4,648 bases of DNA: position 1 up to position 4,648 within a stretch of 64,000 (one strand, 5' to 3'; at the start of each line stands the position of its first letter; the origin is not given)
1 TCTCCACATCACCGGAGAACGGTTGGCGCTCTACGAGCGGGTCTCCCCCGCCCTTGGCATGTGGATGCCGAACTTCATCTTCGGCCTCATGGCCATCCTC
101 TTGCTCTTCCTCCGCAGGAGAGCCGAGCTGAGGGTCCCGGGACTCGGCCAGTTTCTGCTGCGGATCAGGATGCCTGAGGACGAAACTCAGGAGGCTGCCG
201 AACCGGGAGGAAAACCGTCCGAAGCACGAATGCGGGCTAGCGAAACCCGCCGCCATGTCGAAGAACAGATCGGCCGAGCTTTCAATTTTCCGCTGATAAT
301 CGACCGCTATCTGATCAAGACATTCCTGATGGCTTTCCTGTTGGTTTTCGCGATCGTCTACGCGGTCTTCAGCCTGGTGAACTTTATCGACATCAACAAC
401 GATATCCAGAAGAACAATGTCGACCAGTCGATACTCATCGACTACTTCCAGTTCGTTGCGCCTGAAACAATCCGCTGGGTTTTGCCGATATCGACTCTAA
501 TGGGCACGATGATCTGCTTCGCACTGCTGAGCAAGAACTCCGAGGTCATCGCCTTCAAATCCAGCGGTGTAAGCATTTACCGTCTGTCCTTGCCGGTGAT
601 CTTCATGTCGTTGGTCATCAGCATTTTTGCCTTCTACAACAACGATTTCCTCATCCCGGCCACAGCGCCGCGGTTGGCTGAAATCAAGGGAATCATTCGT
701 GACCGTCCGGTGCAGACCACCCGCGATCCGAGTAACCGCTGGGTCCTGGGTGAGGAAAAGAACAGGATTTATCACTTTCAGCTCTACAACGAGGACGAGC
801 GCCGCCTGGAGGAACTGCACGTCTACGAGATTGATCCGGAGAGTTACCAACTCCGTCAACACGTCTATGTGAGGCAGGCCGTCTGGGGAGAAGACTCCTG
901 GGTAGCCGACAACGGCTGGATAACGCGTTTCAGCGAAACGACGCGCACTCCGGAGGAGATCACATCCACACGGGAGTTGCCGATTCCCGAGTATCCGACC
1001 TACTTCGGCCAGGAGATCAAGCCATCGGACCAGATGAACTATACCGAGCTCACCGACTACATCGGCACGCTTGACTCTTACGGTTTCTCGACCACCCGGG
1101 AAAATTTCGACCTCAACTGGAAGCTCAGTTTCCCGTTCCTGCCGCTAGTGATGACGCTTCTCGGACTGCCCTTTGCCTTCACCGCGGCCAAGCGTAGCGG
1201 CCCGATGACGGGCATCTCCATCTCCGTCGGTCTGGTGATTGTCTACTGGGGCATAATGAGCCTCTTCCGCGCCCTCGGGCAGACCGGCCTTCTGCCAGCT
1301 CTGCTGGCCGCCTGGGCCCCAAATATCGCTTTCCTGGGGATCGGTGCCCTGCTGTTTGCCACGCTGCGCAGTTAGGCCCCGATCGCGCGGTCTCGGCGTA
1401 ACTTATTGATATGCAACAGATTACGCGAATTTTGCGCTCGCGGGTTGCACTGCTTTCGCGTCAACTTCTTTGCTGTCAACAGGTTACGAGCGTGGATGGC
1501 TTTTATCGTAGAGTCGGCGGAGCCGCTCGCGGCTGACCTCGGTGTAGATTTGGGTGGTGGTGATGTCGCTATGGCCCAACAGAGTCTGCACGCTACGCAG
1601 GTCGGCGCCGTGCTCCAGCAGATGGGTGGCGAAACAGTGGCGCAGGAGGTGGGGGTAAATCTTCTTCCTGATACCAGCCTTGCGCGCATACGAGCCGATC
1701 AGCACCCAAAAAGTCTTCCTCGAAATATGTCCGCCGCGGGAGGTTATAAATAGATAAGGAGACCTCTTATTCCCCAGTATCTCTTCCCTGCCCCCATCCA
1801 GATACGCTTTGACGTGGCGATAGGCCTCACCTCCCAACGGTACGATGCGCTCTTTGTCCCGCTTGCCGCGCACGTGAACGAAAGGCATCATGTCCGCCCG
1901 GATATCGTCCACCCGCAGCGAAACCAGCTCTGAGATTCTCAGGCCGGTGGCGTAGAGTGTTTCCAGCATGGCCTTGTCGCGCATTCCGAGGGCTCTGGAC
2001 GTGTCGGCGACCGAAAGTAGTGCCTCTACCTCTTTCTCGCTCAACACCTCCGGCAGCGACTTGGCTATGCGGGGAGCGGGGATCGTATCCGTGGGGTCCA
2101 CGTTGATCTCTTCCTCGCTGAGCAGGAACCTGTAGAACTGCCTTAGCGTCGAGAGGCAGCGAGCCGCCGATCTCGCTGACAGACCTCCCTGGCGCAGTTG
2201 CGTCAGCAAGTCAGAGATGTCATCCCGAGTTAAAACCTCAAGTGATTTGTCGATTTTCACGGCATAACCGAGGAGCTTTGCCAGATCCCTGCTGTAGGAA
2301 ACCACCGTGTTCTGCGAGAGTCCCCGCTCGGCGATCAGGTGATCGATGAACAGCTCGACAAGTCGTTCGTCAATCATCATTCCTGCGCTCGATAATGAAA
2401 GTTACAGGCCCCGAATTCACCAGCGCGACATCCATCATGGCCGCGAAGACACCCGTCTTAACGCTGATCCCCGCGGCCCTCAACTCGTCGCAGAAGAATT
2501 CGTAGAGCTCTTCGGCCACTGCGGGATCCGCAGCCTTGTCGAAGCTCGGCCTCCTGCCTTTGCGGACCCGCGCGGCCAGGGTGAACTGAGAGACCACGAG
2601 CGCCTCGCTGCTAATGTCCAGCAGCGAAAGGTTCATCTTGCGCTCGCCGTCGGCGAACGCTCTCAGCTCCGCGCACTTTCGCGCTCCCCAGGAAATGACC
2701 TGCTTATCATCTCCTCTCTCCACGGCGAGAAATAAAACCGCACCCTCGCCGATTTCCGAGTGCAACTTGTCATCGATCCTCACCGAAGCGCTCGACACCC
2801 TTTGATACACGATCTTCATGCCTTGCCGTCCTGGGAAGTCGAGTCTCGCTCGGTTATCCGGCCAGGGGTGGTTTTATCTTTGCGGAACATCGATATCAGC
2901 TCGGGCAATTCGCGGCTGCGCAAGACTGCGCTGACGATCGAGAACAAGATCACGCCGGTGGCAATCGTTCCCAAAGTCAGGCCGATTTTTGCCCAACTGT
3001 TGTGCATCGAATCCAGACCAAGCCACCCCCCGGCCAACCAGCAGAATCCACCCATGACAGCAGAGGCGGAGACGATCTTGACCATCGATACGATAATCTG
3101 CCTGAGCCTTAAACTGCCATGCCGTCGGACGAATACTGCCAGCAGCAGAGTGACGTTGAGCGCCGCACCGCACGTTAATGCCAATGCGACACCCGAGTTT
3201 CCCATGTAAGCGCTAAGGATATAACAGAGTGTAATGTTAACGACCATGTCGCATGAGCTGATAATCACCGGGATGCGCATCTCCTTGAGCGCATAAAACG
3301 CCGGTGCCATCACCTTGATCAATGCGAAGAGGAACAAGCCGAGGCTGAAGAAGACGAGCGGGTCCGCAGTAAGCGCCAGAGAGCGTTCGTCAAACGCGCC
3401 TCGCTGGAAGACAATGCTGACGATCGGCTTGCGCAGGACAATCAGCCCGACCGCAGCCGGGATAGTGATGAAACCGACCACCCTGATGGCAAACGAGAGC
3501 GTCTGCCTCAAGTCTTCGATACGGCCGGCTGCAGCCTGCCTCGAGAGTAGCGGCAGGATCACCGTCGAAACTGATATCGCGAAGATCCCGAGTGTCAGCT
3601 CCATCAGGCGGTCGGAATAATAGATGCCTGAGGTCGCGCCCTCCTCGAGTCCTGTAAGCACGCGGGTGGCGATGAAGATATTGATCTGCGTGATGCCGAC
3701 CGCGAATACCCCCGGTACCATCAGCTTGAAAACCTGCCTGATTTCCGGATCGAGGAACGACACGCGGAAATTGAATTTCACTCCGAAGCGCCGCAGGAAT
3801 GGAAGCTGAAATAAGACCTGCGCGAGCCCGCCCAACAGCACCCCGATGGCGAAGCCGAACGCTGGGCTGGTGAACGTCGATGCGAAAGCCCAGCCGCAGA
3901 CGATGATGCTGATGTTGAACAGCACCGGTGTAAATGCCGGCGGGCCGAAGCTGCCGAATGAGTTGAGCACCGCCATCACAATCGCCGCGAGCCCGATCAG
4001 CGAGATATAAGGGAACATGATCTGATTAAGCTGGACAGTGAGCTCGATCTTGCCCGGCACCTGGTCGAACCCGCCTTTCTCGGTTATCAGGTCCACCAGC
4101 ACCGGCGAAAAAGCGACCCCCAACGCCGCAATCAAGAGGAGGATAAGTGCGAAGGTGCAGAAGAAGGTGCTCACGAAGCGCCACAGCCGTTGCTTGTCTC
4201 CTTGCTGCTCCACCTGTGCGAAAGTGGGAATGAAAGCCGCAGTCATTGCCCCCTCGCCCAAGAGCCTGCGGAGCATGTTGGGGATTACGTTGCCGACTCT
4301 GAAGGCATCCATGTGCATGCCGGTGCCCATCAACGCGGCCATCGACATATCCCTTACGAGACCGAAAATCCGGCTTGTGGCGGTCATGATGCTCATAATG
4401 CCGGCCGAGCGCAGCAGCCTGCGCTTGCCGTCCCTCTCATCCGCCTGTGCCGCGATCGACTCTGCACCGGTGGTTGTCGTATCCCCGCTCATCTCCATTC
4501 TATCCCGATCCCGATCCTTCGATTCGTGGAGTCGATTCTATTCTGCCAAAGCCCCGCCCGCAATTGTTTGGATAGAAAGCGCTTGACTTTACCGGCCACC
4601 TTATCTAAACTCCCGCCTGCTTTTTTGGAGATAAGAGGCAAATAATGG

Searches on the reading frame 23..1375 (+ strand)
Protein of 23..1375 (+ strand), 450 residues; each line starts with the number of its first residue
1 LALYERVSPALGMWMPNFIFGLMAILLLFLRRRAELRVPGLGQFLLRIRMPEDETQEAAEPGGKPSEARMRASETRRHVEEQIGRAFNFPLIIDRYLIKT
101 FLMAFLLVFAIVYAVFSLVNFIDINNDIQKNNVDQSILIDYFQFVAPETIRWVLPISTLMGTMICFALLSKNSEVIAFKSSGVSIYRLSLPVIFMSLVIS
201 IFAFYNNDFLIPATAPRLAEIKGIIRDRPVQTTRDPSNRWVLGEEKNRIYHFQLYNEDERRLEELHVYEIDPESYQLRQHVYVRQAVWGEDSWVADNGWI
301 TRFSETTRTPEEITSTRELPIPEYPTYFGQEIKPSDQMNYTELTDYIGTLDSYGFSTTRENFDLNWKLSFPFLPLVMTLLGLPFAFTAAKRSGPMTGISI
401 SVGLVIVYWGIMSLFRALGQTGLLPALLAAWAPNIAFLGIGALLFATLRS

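Call 68: search_protein_families(library=pfam, proteins=[window:23-1375:+], max_evalue=0.00001)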
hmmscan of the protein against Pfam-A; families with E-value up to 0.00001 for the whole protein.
window:23-1375:+ (450 aa): 1 family
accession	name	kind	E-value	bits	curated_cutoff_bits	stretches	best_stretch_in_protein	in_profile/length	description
PF03739.19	LptF_LptG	-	2.2e-75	254.4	27.9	1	95-445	1-351/353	Lipopolysaccharide export system permease LptF/LptG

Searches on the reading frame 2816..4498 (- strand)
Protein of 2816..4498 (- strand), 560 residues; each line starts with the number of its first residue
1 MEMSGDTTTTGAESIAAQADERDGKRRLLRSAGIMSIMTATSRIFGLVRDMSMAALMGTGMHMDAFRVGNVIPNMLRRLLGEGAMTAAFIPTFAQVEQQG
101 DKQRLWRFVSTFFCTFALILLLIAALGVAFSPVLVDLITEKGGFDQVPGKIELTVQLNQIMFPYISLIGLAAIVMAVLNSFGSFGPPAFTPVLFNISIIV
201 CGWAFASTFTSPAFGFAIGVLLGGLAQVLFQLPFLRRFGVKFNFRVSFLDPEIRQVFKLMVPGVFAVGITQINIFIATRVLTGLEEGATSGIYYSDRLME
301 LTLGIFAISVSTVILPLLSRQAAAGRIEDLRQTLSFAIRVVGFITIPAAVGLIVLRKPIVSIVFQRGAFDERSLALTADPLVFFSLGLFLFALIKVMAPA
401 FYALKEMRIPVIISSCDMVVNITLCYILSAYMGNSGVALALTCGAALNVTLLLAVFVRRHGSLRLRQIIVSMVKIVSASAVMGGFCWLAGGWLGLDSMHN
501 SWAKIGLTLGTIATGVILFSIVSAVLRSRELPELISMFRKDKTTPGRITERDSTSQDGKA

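Call 68: search_protein_families(library=pfam, proteins=[window:2816-4498:-], max_evalue=0.00001)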
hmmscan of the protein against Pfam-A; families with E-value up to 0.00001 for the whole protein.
window:2816-4498:- (560 aa): 3 families
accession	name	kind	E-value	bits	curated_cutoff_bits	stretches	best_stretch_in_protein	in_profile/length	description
PF03023.19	MurJ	-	1.3e-113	380.5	27.4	1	53-489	1-432/451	Lipid II flippase MurJ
PF01554.23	MatE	-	3.6e-09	37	24.9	1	275-427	14-161/161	MatE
PF13440.11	Polysacc_synt_3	-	6.2e-07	29.4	23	1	218-364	144-284/293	Polysaccharide biosynthesis protein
